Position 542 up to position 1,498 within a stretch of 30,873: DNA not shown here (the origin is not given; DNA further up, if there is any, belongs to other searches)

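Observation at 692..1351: Circularly permuted NlpC/P60-type papain-fold candidate (GDLVLF ... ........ ... ICSE)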

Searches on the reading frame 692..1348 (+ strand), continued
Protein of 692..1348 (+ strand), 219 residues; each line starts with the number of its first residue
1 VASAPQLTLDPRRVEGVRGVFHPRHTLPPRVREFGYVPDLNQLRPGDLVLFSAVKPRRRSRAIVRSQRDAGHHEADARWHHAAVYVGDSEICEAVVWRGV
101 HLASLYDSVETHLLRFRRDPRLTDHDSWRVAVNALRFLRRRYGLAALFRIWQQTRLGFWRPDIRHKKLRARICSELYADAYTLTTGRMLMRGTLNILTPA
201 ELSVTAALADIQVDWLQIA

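Call 27: fold_search(model_id=the predicted structure, library=pdb)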
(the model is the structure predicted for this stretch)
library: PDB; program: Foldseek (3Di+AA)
matches with E <= 10: 112; with E <= 0.001: 5
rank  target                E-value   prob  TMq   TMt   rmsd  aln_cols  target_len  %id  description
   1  3kw0_B                7.4e-06  1.00  0.57  0.62   3.9       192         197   16  Crystal structure of Cysteine peptidase (NP_982244.1) from BACILLUS CEREUS ATCC 10987 at 2.50 A resolution (released 2009-12-15)
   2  3kw0_D                1.3e-05  1.00  0.56  0.64   4.2       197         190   17  Crystal structure of Cysteine peptidase (NP_982244.1) from BACILLUS CEREUS ATCC 10987 at 2.50 A resolution (released 2009-12-15)
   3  3kw0_A                2.1e-05  1.00  0.57  0.65   4.0       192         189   17  Crystal structure of Cysteine peptidase (NP_982244.1) from BACILLUS CEREUS ATCC 10987 at 2.50 A resolution (released 2009-12-15)
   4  3kw0_C                3.4e-05  1.00  0.55  0.61   4.1       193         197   16  Crystal structure of Cysteine peptidase (NP_982244.1) from BACILLUS CEREUS ATCC 10987 at 2.50 A resolution (released 2009-12-15)
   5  2if6_B                9.0e-05  1.00  0.52  0.62   5.0       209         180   15  Crystal structure of metalloprotein yiiX from Escherichia coli O157:H7, DUF1105 (released 2006-10-03)
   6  8xud_J                6.2e-02  0.91  0.18  0.26   5.3        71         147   25  Crystal structure of adaptor NlpI in complex with endopeptidase MepS and PDZ-protease Prc (released 2024-06-05)
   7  7v6s_A                6.6e-02  0.72  0.18  0.30  11.5        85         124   25  Crystal structure of bacterial peptidase (released 2022-08-24)
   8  8xud_K                7.9e-02  0.77  0.19  0.29   6.9        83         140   23  Crystal structure of adaptor NlpI in complex with endopeptidase MepS and PDZ-protease Prc (released 2024-06-05)
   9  7v6t_A                8.4e-02  0.95  0.17  0.28   2.6        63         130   25  Crystal structure of bacterial peptidase (released 2022-08-24)
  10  7cfl_A                8.4e-02  0.89  0.22  0.36   4.6        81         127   18  X-ray structure of autolysin Acd24020 catalytic domain from Clostridium difficile (released 2020-11-25)
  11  9euf_A                8.9e-02  0.33  0.19  0.15   9.7       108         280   12  Cryo-EM structure of Staphylococcus aureus bacteriophage phi812 baseplate in the pre-contraction state - complete (released 2025-04-09)
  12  8xup_G                9.5e-02  0.89  0.19  0.28   4.9        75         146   24  Crystal structure of lipoprotein NlpI in complex with MepS (released 2024-06-05)
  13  8xud_I                1.1e-01  0.66  0.18  0.27  11.0        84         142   27  Crystal structure of adaptor NlpI in complex with endopeptidase MepS and PDZ-protease Prc (released 2024-06-05)
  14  7v6u_A                1.2e-01  0.82  0.18  0.30   5.2        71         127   25  Crystal structure of bacterial peptidase (released 2022-08-24)
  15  7v6u_B                1.3e-01  0.84  0.18  0.30   4.1        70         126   26  Crystal structure of bacterial peptidase (released 2022-08-24)
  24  3h41                  2.1e-01  0.77  0.20  0.15   4.0        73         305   22  CRYSTAL STRUCTURE OF A NLPC/P60 FAMILY PROTEIN (BCE_2878) FROM BACILLUS CEREUS ATCC 10987 AT 1.79 A RESOLUTION (released 2009-05-05)
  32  3i86_B                3.9e-01  0.51  0.17  0.27   4.3        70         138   20  Crystal structure of the P60 Domain from M. avium subspecies paratuberculosis antigen MAP1204 (released 2010-07-21)
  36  3gt2                  7.1e-01  0.47  0.16  0.26   2.5        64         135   19  Crystal Structure of the P60 Domain from M. avium paratuberculosis Antigen MAP1272c (released 2010-04-07)
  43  4fdy_A                1.2e+00  0.33  0.18  0.14   3.5        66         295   15  Crystal structure of a similar to lipoprotein, NLP/P60 family (SAV0400) from Staphylococcus aureus subsp. aureus Mu50  (released 2012-07-25)
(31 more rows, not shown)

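Call 28: search_protein_representatives(alignment_id=A1)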
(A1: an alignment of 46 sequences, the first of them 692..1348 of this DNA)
Query: 46 sequences, 218 profile positions. Proteins with E-value up to 0.001 (for the whole library): 2286; up to 1e-10: 643; up to 1e-30: 263. The best 150 are listed.
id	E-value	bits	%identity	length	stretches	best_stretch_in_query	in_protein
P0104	2.3e-80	285.4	-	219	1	2-217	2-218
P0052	1.6e-76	272.8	-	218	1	2-217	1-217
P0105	4.4e-75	268.1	-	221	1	2-217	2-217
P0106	5.3e-75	267.8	-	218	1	2-217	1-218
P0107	8.3e-75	267.2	-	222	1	3-217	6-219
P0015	1.8e-74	266.1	-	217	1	2-217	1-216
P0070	2.2e-74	265.8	-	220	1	2-217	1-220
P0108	4.2e-74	264.9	-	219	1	2-217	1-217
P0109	2.7e-73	262.3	-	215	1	2-217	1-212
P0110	3.9e-73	261.8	-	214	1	5-217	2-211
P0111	9.3e-73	260.5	-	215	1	5-217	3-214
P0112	2.4e-72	259.2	-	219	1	2-217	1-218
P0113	2.9e-72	258.9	-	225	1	3-217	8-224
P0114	7.0e-72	257.7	-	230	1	3-217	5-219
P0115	1.3e-71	256.8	-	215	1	2-217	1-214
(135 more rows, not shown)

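Call 37: find_encoding_contigs(protein=P0041, flank=7000, max_places=1)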
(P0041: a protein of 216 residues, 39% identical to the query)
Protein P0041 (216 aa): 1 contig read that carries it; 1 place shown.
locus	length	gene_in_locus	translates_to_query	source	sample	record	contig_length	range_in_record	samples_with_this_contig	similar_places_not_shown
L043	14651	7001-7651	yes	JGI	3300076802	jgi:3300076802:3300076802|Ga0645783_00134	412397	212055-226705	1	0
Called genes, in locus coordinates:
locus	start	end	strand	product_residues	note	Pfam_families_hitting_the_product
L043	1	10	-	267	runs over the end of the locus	PF01029:NusB, PF22458:RsmF-B_ferredox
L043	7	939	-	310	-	PF00551:Formyl_trans_N, PF02911:Formyl_trans_C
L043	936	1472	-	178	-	PF01327:Pep_deformylase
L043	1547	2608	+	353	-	PF01476:LysM (weak)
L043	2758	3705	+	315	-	PF02481:DNA_processg_A, PF17782:WHD_DprA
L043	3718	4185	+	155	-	PF04361:DUF494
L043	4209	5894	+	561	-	PF01751:Toprim, PF01131:Topoisom_bac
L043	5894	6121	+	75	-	PF01396:Zn_ribbon_Top1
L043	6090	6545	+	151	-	PF01396:Zn_ribbon_Top1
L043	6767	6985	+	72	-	-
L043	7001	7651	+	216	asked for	-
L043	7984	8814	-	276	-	-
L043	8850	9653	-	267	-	-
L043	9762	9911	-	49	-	-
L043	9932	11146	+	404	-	PF01960:ArgJ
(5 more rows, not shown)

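Call 38: find_encoding_contigs(protein=P0054, flank=7000, max_places=1)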
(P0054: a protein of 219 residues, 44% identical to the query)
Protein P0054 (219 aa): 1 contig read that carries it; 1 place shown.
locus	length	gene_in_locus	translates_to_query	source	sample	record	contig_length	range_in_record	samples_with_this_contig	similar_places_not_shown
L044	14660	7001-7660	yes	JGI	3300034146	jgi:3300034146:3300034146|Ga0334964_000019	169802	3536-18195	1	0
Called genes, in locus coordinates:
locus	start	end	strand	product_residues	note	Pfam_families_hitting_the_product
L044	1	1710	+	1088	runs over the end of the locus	PF00989:PAS (faint), PF08448:PAS_4 (weak), PF13426:PAS_9 (faint), PF01590:GAF, PF13185:GAF_2 (weak), PF13188:PAS_8 (weak), PF00512:HisKA, PF02518:HATPase_c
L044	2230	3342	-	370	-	PF13374:TPR_10 (faint), PF00515:TPR_1 (faint), PF07719:TPR_2 (faint), PF13181:TPR_8 (faint), PF13424:TPR_12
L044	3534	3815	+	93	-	-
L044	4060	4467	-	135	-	-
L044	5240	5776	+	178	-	-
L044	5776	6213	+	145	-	-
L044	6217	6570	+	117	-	-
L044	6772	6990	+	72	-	-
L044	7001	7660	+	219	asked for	-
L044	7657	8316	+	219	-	PF01510:Amidase_2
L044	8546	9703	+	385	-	PF07396:Porin_O_P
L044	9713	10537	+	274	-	PF12849:PBP_like_2, PF01547:SBP_bac_1 (faint), PF13531:SBP_bac_11, PF12727:PBP_like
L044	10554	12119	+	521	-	PF01564:Spermine_synth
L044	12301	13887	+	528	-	PF00083:Sugar_tr, PF06609:TRI12, PF07690:MFS_1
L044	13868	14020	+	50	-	-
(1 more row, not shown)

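Call 39: find_encoding_contigs(protein=P0067, flank=7000, max_places=1)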
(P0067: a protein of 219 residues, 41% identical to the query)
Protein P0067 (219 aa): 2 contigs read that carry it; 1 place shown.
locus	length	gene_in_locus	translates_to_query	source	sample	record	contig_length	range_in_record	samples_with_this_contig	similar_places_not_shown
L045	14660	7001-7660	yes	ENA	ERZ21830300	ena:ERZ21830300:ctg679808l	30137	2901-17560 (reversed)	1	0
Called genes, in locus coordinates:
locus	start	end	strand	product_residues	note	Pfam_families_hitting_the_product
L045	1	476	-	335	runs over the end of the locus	PF13310:Virulence_RhuM, PF02661:Fic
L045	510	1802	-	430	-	PF01420:Methylase_S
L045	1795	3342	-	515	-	PF12161:HsdM_N, PF02384:N6_Mtase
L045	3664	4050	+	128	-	PF11171:DUF2958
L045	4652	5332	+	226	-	-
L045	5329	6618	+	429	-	PF13808:DDE_Tnp_1_assoc (weak)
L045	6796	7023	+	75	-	-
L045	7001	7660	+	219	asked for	-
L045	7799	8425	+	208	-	PF00565:SNase, PF05901:Excalibur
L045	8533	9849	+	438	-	-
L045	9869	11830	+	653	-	PF13401:AAA_22 (faint), PF00004:AAA (weak), PF07724:AAA_2, PF07728:AAA_5, PF10431:ClpB_D2-small (weak)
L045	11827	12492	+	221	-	PF13353:Fer4_12, PF04055:Radical_SAM (weak)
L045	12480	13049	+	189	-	PF00498:FHA, PF16697:Yop-YscD_cpl (faint)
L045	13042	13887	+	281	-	PF13672:PP2C_2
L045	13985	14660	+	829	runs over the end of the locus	PF00069:Pkinase, PF07714:PK_Tyr_Ser-Thr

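Call 40: find_encoding_contigs(protein=P0088, flank=7000, max_places=1)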
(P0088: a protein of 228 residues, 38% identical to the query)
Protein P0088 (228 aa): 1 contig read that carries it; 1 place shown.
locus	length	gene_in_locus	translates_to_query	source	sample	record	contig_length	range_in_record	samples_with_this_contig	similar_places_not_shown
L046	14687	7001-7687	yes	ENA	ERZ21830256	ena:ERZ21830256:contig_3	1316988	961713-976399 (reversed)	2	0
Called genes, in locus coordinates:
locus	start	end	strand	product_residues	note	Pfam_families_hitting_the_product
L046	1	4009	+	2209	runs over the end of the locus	PF03160:Calx-beta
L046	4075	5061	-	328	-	PF13088:BNR_2 (faint), PF25852:DUF6242_C (faint), PF15902:Sortilin-Vps10 (faint), PF02012:BNR (faint), PF15899:BNR_6 (faint)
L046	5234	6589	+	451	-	PF06468:Spond_N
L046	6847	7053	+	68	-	-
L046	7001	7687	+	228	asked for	-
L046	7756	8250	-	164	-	PF09994:T6SS_Tle1-like_cat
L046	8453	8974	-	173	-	PF01521:Fe-S_biosyn (weak), PF01106:NifU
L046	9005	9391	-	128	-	PF01850:PIN, PF13470:PIN_3 (weak)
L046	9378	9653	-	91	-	PF04014:MazE_antitoxin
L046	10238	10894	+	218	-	-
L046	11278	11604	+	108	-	-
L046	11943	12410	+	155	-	PF01554:MatE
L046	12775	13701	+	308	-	PF14261:DUF4351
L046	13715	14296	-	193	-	PF01521:Fe-S_biosyn, PF01106:NifU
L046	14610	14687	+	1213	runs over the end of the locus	PF02574:S-methyl_trans, PF00809:Pterin_bind, PF02607:B12-binding_2, PF02310:B12-binding, PF02965:Met_synt_B12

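Call 61: search_protein_families(library=phrogs, proteins=[window:692-1348:+], max_evalue=1)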
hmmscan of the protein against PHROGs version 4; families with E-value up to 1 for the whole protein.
window:692-1348:+ (219 aa): 1 family
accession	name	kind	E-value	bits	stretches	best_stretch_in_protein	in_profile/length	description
phrog_1128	-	moron, auxiliary metabolic gene and host takeover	0.0075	16.5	1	78-182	48-143/381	enoyl-CoA hydratase/carnithine racemase-like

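Call 80: search_protein_families(library=pfam, alignment_id=A4, max_evalue=0.00001)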
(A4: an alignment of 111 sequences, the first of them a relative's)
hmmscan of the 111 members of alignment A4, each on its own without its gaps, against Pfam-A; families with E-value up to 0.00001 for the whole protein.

A. member 1, L008:5693-6064:- (124 aa): 0 families

B. families by the number of members that match (of 111 scanned): 135 families (the first 25 are shown)
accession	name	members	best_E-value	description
PF01011.28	PQQ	3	1.6e-55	Glucose/ethanol/alcohol dehydrogenase, beta-propeller domain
PF02775.26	TPP_enzyme_C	2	1.5e-55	Thiamine pyrophosphate enzyme, C-terminal TPP binding domain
PF00205.28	TPP_enzyme_M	2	2.9e-48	Thiamine pyrophosphate enzyme, central domain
PF02776.23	TPP_enzyme_N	2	3.4e-44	Thiamine pyrophosphate enzyme, N-terminal TPP binding domain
PF12704.14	MacB_PCD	2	1.1e-34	MacB-like periplasmic core domain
PF02687.27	FtsX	2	8.2e-22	FtsX-like permease C-terminal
PF13481.12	AAA_25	2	1.7e-16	AAA domain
PF06745.19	ATPase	2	6.9e-16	KaiC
PF06123.17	CreD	1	4.7e-139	Inner membrane protein CreD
PF08497.15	Radical_SAM_N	1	3.3e-136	Radical SAM N-terminal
PF00154.27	RecA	1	4.2e-136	recA bacterial DNA recombination protein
PF14249.11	Tocopherol_cycl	1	1.5e-135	Tocopherol cyclase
PF01131.25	Topoisom_bac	1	5.1e-128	DNA topoisomerase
PF00346.24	Complex1_49kDa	1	4.1e-113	Respiratory-chain NADH dehydrogenase, 49 Kd subunit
PF00982.27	Glyco_transf_20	1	1.8e-107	Glycosyltransferase family 20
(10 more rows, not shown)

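Call 81: search_protein_families(library=padloc, alignment_id=A4, max_evalue=0.00001)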
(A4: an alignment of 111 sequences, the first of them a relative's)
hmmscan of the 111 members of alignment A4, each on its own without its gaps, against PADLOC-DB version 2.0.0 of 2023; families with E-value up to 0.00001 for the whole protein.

A. member 1, L008:5693-6064:- (124 aa): 0 families

B. families by the number of members that match (of 111 scanned): 18 families
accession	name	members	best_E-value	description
PDLC04916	PDC-S11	1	9.1e-63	-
PDLC03621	REase_MTase_IIG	1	1.4e-38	Type IIG restriction enzyme-methyltransferase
PDLC03648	REase_III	1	1.1e-34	Type III restriction enzyme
PDLC04915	PDC-S11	1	8e-30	-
PDLC02865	DpdF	1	4.3e-24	DpdF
PDLC03846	BilC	1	8.3e-18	-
PDLC03847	BilD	1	7.2e-17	-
PDLC04913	PDC-S11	1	1.2e-15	-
PDLC04910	PDC-S11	1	2.5e-13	-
PDLC04909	PDC-S11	1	1.3e-09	-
PDLC04140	mad8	1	3e-09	mads_8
PDLC01991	CARF_m8--CARF_LolE_TM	1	2.7e-08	-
PDLC04944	PDC-S18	1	8.9e-08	-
PDLC04899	PDC-S07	1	2.1e-07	-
PDLC01990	CARF_m8--CARF_Beta-galactosidase_LolE_TM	1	7.9e-07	-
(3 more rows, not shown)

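Call 87: search_dna_similar(query=window:692-1348:+, collection=plasmids, mode=protein, max_evalue=0.00001, max_rows=15)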
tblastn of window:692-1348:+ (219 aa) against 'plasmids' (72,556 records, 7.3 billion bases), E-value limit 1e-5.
Records with a match: 1; places in all: 1; records where one place covers at least 80% of the query: 1.
Best place of each record, by identity: <60% 1.
By first word of the organism name: Methylibium 1.
By predicted mobility (MOB-suite, as given by PLSDB): conjugative 1.
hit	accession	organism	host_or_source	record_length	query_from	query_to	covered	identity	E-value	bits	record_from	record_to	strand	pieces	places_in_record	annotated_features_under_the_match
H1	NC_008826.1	Methylibium petroleiphilum PM1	-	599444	9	218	96%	39.6%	2e-29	122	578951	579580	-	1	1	hypothetical protein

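Call 88: search_dna_similar(query=window:692-1348:+, collection=phages, mode=protein, max_evalue=0.00001, max_rows=15)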
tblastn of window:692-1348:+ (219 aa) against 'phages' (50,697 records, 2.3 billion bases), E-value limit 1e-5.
No match.

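Call 89: get_annotated_region(hit=H1, flank=5000)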
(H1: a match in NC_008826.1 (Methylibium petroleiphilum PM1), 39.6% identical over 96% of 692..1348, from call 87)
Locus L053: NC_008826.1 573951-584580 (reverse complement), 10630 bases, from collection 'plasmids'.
description: Methylibium petroleiphilum PM1 plasmid RPME01, complete sequence
organism: Methylibium petroleiphilum PM1 (NCBI taxid 420662)
taxonomy: Bacteria; Pseudomonadota; Betaproteobacteria; Burkholderiales; Sphaerotilaceae; Methylibium; Methylibium petroleiphilum; Methylibium petroleiphilum PM1
host: -; source: -; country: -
typing (MOB-suite, as given by PLSDB): conjugative; relaxase MOBP; mating-pair formation MPF_F
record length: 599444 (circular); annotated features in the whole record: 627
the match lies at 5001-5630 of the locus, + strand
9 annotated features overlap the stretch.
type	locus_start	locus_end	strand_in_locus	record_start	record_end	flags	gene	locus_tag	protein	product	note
CDS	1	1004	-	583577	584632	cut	-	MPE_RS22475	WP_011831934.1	nucleotidyltransferase domain-containing protein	-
CDS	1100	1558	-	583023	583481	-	-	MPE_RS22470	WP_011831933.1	hypothetical protein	-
CDS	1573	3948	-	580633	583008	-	-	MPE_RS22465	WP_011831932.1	vWA domain-containing protein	-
CDS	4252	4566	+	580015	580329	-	-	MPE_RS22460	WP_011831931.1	hypothetical protein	-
CDS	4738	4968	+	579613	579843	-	-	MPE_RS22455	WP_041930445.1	cold shock domain-containing protein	-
CDS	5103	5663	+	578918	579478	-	-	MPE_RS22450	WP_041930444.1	hypothetical protein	-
CDS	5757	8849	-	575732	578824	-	-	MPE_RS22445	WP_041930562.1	error-prone DNA polymerase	-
CDS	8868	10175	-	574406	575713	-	-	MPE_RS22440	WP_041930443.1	DNA polymerase Y family protein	-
CDS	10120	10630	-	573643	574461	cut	imuA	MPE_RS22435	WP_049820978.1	translesion DNA synthesis-associated protein ImuA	GO:0051782 - negative regulation of cell division [Evidence IEA]; GO:0009432 - SOS response [Evidence IEA]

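Call 110: find_related_loci(query=A1, collection=viral_contigs, flank=5000)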
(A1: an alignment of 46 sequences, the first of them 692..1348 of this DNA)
Query A1 (219 aa) in viral_contigs; peptide patterns used: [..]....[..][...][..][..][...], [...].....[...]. (x = any residue, [..] = any of these).
89 stretches matched a pattern, but none encodes a relative of the query by tblastn (E <= 1e-3).
